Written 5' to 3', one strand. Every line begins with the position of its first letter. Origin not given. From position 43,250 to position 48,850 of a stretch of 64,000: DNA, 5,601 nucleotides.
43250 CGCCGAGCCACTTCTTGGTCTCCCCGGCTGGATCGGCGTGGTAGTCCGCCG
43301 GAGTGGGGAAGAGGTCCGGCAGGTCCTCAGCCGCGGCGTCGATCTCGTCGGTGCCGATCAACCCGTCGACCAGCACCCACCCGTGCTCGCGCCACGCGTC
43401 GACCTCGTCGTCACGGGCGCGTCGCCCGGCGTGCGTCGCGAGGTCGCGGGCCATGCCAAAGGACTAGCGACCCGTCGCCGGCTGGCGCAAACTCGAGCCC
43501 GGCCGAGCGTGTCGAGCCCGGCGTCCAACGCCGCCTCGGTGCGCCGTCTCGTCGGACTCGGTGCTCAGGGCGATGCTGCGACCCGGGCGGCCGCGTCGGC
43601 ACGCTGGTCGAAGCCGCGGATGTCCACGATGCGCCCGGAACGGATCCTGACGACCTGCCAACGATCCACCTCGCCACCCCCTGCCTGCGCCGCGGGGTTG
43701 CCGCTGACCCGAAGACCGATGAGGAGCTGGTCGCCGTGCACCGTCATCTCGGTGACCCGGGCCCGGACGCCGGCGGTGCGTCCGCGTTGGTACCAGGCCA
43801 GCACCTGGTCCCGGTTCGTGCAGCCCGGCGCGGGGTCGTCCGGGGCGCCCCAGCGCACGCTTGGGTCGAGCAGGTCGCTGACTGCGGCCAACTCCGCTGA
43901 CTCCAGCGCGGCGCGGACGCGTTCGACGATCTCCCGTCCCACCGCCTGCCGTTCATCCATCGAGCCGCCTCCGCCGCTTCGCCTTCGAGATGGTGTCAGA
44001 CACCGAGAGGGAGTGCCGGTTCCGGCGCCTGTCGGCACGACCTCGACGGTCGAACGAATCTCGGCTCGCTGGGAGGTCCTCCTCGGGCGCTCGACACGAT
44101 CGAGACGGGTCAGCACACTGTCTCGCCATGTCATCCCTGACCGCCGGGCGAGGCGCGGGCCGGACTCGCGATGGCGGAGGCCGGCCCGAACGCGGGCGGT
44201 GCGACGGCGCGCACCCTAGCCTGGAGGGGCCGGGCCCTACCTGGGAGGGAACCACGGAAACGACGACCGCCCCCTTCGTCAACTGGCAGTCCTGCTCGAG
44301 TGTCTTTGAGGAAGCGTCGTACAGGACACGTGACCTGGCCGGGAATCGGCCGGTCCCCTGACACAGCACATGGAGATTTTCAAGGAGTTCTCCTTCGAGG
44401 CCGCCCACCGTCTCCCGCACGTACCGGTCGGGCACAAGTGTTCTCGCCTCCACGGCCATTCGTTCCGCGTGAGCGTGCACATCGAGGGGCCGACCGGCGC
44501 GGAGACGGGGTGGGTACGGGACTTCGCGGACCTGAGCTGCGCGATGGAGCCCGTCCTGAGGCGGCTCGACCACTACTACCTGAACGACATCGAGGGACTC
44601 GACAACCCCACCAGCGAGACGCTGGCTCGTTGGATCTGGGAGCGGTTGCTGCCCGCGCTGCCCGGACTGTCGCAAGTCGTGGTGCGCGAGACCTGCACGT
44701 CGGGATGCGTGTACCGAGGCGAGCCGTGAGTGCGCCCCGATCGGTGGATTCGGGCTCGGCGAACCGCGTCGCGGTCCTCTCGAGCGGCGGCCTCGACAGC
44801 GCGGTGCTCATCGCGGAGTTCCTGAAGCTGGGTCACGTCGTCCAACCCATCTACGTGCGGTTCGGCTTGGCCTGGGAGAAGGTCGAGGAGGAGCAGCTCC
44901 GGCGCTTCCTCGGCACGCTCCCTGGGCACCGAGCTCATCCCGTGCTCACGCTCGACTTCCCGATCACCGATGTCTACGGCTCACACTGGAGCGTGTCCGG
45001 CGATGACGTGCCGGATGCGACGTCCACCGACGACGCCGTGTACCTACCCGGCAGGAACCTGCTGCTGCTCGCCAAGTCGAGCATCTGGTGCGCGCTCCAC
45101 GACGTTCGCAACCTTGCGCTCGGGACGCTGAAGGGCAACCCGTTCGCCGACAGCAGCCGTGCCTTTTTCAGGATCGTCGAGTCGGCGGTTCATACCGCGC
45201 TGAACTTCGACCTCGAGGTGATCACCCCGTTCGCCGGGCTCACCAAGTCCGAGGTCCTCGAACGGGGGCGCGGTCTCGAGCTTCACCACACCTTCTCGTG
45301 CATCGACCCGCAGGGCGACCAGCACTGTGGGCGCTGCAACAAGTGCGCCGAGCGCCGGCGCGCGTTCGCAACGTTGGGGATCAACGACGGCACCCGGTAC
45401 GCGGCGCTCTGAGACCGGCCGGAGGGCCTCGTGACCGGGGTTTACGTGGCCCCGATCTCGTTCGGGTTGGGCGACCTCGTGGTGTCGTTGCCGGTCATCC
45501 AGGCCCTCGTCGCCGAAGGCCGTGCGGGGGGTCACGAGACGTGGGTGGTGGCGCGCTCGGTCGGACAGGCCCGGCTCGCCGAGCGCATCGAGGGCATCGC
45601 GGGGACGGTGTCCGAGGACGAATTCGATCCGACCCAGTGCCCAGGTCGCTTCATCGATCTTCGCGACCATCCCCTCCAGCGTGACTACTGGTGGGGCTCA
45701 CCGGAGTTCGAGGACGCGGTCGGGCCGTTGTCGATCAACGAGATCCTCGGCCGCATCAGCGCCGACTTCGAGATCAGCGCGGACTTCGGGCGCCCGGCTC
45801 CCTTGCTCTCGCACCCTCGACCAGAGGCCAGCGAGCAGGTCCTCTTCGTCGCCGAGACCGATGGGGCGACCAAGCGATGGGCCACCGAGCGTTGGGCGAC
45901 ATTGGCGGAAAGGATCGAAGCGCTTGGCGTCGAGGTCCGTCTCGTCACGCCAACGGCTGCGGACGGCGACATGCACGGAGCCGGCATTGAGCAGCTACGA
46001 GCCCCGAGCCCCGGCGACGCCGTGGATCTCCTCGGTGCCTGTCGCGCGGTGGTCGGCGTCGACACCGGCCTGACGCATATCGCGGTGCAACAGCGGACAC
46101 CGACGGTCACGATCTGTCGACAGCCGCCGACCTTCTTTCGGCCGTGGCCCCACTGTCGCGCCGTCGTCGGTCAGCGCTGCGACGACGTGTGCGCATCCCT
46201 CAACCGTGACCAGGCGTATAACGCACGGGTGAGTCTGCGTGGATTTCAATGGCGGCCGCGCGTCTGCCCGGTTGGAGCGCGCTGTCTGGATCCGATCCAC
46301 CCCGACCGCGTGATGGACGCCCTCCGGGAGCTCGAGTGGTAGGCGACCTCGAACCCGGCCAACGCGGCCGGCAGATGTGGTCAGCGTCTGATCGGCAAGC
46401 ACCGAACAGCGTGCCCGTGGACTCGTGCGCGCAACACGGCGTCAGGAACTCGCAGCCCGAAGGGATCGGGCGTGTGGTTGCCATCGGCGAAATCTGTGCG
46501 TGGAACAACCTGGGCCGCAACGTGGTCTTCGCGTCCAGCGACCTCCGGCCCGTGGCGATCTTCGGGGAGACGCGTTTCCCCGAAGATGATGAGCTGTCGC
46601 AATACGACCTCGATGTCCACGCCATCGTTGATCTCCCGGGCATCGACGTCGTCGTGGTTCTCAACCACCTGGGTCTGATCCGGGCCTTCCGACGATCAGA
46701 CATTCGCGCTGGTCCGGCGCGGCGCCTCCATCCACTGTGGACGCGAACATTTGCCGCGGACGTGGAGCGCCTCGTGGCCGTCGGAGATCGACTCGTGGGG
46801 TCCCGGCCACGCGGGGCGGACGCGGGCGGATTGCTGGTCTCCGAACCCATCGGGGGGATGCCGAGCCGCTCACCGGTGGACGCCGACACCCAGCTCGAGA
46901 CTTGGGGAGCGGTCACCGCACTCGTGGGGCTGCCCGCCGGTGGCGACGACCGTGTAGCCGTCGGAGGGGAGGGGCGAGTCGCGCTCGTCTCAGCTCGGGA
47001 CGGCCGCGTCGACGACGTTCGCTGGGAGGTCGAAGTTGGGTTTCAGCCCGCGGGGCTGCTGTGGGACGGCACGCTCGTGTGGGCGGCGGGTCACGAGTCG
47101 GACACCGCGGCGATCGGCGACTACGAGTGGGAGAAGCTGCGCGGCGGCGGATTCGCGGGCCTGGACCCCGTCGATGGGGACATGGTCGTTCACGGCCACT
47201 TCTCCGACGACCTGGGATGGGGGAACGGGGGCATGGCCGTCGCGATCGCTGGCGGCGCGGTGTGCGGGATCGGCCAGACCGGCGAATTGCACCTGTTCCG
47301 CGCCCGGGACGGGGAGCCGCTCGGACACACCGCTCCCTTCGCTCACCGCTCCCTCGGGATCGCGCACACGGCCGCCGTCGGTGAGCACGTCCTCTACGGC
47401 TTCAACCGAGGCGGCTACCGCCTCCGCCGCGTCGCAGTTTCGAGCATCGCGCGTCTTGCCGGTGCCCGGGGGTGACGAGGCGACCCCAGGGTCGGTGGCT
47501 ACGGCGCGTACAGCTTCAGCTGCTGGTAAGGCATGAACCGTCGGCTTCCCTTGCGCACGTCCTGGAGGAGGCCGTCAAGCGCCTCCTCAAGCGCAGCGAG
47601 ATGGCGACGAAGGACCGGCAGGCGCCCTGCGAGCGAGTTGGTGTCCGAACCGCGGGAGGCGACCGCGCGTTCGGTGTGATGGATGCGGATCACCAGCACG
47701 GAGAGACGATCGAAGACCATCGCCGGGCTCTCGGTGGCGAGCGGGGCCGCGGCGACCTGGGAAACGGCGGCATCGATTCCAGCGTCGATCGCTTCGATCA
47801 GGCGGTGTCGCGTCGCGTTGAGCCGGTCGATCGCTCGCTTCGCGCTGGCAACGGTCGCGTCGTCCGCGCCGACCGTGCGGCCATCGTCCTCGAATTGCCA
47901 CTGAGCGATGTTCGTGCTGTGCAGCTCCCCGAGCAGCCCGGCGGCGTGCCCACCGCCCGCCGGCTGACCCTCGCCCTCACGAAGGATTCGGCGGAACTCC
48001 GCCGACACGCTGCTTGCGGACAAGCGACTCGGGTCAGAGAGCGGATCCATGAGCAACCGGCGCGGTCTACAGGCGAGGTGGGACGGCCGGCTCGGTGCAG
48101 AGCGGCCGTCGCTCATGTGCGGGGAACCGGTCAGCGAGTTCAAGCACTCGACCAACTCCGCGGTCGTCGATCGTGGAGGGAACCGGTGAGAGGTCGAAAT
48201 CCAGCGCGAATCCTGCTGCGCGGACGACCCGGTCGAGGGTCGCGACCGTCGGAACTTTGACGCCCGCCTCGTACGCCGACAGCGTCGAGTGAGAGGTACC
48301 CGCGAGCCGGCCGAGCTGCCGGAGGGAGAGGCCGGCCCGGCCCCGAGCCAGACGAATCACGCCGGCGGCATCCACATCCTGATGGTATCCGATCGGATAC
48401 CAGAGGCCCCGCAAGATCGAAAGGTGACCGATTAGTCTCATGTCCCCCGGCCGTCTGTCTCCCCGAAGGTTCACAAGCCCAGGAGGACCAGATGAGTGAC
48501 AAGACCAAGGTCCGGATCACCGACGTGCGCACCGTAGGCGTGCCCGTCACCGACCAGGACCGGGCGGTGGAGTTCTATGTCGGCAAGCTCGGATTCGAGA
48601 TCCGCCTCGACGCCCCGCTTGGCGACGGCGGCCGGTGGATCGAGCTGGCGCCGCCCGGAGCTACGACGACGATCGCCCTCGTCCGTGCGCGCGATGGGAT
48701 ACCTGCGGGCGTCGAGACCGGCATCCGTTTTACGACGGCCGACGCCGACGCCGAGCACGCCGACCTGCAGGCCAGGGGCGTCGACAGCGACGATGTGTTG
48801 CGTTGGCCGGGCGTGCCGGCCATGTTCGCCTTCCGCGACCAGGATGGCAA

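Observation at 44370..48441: queD / divergent queC-like / GT9-like / propeller-like operon converging on an XRE / DUF4254-like pair, with no queE, folE, queF or tgt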

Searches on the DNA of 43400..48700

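Call 63: search_rna_families(source=window, start=43400, end=48700, threshold=evalue, max_evalue=1)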
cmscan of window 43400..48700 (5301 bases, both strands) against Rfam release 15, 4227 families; matches with E-value up to 1: 0.
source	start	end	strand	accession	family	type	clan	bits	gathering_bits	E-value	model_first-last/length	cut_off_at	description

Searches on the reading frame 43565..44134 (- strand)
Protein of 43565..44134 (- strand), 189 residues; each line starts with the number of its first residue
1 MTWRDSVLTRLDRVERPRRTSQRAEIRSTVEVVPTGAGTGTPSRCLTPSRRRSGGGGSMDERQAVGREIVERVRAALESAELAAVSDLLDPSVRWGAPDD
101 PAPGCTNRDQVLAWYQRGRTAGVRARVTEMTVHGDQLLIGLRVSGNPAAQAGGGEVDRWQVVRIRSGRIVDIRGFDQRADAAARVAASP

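Call 64: search_protein_families(library=pfam, proteins=[window:43565-44134:-], max_evalue=0.001)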
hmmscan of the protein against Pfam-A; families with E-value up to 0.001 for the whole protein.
window:43565-44134:- (189 aa): 1 family
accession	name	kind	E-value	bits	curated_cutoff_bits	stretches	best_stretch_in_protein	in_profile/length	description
PF12680.13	SnoaL_2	-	5.5e-11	43.4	27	1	70-171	1-101/102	SnoaL-like domain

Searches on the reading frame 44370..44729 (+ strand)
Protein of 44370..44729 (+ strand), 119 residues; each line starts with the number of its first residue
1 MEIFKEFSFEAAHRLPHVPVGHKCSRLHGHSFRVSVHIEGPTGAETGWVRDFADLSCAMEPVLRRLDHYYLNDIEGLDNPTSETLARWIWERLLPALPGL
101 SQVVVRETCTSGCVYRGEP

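Call 3: search_protein_families(library=pfam, proteins=[window:44370-44729:+], max_evalue=0.1)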
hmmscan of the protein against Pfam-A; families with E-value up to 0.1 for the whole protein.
window:44370-44729:+ (119 aa): 1 family
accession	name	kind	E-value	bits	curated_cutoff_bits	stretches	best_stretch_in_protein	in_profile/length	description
PF01242.24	PTPS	-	8.8e-37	126.2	22.4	1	2-118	1-121/121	6-pyruvoyl tetrahydropterin synthase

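Call 4: search_protein_families(library=ncbifam, proteins=[window:44370-44729:+], max_evalue=0.1)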
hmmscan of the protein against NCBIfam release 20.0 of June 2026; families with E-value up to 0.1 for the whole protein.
window:44370-44729:+ (119 aa): 3 families
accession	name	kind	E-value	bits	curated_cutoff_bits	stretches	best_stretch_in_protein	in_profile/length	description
TIGR00039.1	6PTHBS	subfamily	8.7e-32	110.1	125.5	1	1-118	2-122/124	6-pyruvoyl tetrahydropterin synthase/6-carboxytetrahydropterin synthase family protein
TIGR03367.1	queuosine_QueD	equivalog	1.2e-30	105.7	89.25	1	2-93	1-90/92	6-carboxytetrahydropterin synthase QueD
TIGR03112.1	6_pyr_pter_rel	hypoth_equivalog_domain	0.0072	16.6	69.35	1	19-93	14-86/113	6-pyruvoyl tetrahydropterin synthase-related domain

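Call 5: search_protein_families(library=padloc, proteins=[window:44370-44729:+], max_evalue=0.1)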
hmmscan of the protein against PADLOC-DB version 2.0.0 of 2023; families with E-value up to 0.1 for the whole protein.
window:44370-44729:+ (119 aa): 0 families

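Call 27: list_cluster_members(proteins=[window:44370-44729:+, window:44726-45412:+, window:45431-46342:+, window:46375-47475:+, window:47499-48050:-, window:51603-52319:-, window:42435-43454:-])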
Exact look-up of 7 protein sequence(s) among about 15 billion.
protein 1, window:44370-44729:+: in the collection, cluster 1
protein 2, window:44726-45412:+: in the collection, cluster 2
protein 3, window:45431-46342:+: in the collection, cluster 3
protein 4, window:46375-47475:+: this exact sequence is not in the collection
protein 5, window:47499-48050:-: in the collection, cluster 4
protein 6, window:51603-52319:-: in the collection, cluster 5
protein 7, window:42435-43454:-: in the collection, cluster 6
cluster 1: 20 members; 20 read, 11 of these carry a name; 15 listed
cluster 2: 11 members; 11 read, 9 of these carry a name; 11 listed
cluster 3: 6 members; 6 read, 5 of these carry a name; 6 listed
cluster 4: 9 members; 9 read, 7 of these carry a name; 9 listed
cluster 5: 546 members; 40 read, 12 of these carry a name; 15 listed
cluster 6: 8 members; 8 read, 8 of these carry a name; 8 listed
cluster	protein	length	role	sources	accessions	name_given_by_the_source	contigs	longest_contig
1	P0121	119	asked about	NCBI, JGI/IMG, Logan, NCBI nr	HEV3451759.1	MAG TPA: 6-carboxytetrahydropterin synthase QueD [Acidimicrobiia bacterium] | 6-pyruvoyltetrahydropterin/6-carboxytetrahydropterin synthase | 6-carboxytetrahydropterin synthase QueD [Acidimicrobiia bacterium]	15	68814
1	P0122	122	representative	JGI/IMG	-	6-pyruvoyltetrahydropterin/6-carboxytetrahydropterin synthase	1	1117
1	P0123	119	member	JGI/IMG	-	6-pyruvoyltetrahydropterin/6-carboxytetrahydropterin synthase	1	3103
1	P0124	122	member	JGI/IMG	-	6-pyruvoyltetrahydropterin/6-carboxytetrahydropterin synthase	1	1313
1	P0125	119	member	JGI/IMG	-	6-pyruvoyltetrahydropterin/6-carboxytetrahydropterin synthase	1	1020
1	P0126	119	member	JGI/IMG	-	6-pyruvoyltetrahydropterin/6-carboxytetrahydropterin synthase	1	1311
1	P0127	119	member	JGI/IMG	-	6-pyruvoyltetrahydropterin/6-carboxytetrahydropterin synthase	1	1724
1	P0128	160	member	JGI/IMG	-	6-pyruvoyltetrahydropterin/6-carboxytetrahydropterin synthase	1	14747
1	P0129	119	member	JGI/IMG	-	6-pyruvoyltetrahydropterin/6-carboxytetrahydropterin synthase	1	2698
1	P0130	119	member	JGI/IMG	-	6-pyruvoyltetrahydropterin/6-carboxytetrahydropterin synthase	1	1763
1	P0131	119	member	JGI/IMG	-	6-pyruvoyltetrahydropterin/6-carboxytetrahydropterin synthase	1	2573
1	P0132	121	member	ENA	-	-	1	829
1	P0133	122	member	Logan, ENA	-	-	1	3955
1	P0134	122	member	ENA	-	-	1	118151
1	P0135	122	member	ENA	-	-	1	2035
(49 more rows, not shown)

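Call 87: search_solved_structures(query=window:44370-44729:+, max_evalue=0.00001, show_alignments=1)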
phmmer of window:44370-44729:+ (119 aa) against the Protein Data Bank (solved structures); distinct sequences matched with E-value up to 0.00001: 9.
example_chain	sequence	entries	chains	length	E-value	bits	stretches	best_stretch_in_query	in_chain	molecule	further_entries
2oba_A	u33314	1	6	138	4.4e-56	192.1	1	1-118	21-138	Probable 6-pyruvoyl tetrahydrobiopterin synthase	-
4ntm_A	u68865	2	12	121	9.5e-53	181.3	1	3-118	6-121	6-carboxy-5,6,7,8-tetrahydropterin synthase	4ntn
3qn0_A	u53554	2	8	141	1.5e-52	180.6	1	3-118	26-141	6-carboxy-5,6,7,8-tetrahydropterin synthase | 6-pyruvoyl tetrahydrobiopterin synthase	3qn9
4ntk_A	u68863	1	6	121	1.8e-51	177.2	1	3-118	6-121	6-carboxy-5,6,7,8-tetrahydropterin synthase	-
3qna_A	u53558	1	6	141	2.8e-51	176.5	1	3-118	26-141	6-carboxy-5,6,7,8-tetrahydropterin synthase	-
2dj6_A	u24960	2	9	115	2e-14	57.4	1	5-100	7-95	hypothetical protein PH0634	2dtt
3i2b_A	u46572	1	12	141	2.9e-09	40.8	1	18-118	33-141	6-pyruvoyl tetrahydrobiopterin synthase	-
1b66_A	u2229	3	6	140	3.3e-09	40.5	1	17-118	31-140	6-PYRUVOYL TETRAHYDROPTERIN SYNTHASE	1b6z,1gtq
3jyg_A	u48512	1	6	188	2.4e-06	31.3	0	23-81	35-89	Uncharacterized protein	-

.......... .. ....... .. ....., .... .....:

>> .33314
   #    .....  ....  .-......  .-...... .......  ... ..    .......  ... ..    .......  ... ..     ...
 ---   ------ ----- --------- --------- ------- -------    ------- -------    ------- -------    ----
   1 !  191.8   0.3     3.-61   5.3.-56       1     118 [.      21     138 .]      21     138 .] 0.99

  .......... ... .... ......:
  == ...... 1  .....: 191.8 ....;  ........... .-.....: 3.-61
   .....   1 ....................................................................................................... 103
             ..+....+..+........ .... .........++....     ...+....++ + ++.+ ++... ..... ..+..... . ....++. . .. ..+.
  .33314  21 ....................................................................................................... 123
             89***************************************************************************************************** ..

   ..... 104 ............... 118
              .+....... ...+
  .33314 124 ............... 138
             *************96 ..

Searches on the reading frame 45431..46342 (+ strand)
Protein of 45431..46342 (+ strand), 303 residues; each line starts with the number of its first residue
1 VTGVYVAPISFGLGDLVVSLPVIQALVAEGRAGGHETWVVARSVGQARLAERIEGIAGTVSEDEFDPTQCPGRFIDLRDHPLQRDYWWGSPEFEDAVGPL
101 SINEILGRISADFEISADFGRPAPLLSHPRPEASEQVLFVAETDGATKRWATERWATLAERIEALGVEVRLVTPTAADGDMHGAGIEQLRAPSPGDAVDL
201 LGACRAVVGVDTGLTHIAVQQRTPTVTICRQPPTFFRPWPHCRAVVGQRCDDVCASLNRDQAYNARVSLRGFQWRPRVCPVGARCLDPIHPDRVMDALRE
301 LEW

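Call 3: search_protein_families(library=pfam, proteins=[window:45431-46342:+], max_evalue=0.1)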
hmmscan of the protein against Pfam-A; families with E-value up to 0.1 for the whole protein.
window:45431-46342:+ (303 aa): 5 families
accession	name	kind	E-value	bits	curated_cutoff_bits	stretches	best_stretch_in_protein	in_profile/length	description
PF01075.23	Glyco_transf_9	-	1.8e-14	54.1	22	1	135-247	106-228/247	Glycosyltransferase family 9 (heptosyltransferase)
PF13362.12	Toprim_3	-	0.0088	16.9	27.2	1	131-177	38-82/95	Toprim domain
PF13579.12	Glyco_trans_4_4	-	0.012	16.4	29.7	1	153-234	5-82/158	Glycosyl transferase 4-like domain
PF24623.2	Phage_zn_bind_8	-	0.079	13.1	24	0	240-266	15-26/57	Putative DNA-binding phage zinc finger domain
PF13439.12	Glyco_transf_4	-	0.091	13.2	28.5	0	156-183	9-36/170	Glycosyltransferase Family 4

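Call 4: search_protein_families(library=ncbifam, proteins=[window:45431-46342:+], max_evalue=0.1)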
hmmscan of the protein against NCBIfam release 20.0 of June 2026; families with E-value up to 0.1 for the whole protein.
window:45431-46342:+ (303 aa): 5 families
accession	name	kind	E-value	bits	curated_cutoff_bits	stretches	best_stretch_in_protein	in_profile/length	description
TIGR02193.1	heptsyl_trn_I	equivalog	6.3e-12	45.3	185.3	1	132-231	178-283/320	lipopolysaccharide heptosyltransferase I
TIGR02195.1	heptsyl_trn_II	equivalog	1.1e-07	31.3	134.6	1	145-270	186-323/339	lipopolysaccharide heptosyltransferase II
NF008204.0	PRK10964.1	equivalog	2.8e-06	26.7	437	1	118-228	162-278/322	lipopolysaccharide heptosyltransferase RfaC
NF008162.0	PRK10916.1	equivalog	0.00011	21.5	569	1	195-238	253-297/348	ADP-heptose--LPS heptosyltransferase RfaF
TIGR02201.1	heptsyl_trn_III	equivalog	0.08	12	170.2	0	148-243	195-301/344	putative lipopolysaccharide heptosyltransferase III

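Call 5: search_protein_families(library=padloc, proteins=[window:45431-46342:+], max_evalue=0.1)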
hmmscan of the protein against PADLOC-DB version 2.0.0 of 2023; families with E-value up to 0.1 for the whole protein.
window:45431-46342:+ (303 aa): 0 families

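Call 66: search_solved_structures(query=window:45431-46342:+, max_evalue=1, show_alignments=2)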
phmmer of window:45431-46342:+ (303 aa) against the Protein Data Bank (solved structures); distinct sequences matched with E-value up to 1: 5.
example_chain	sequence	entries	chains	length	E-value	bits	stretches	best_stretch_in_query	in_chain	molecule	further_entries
6dfe_A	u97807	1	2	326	0.0016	21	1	118-229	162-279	ADP-heptose--LPS heptosyltransferase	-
2gt1_A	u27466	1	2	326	0.0016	21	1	118-229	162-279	Lipopolysaccharide heptosyltransferase-1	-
2h1f_A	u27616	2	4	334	0.0016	20.9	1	118-229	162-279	Lipopolysaccharide heptosyltransferase-1 | Lipopolysaccharide heptosyltransferase 1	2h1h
1psw_A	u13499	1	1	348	0.0053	19.3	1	195-245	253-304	ADP-HEPTOSE LPS HEPTOSYLTRANSFERASE II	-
3tov_A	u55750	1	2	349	0.19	14.2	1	147-251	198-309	Glycosyl transferase family 9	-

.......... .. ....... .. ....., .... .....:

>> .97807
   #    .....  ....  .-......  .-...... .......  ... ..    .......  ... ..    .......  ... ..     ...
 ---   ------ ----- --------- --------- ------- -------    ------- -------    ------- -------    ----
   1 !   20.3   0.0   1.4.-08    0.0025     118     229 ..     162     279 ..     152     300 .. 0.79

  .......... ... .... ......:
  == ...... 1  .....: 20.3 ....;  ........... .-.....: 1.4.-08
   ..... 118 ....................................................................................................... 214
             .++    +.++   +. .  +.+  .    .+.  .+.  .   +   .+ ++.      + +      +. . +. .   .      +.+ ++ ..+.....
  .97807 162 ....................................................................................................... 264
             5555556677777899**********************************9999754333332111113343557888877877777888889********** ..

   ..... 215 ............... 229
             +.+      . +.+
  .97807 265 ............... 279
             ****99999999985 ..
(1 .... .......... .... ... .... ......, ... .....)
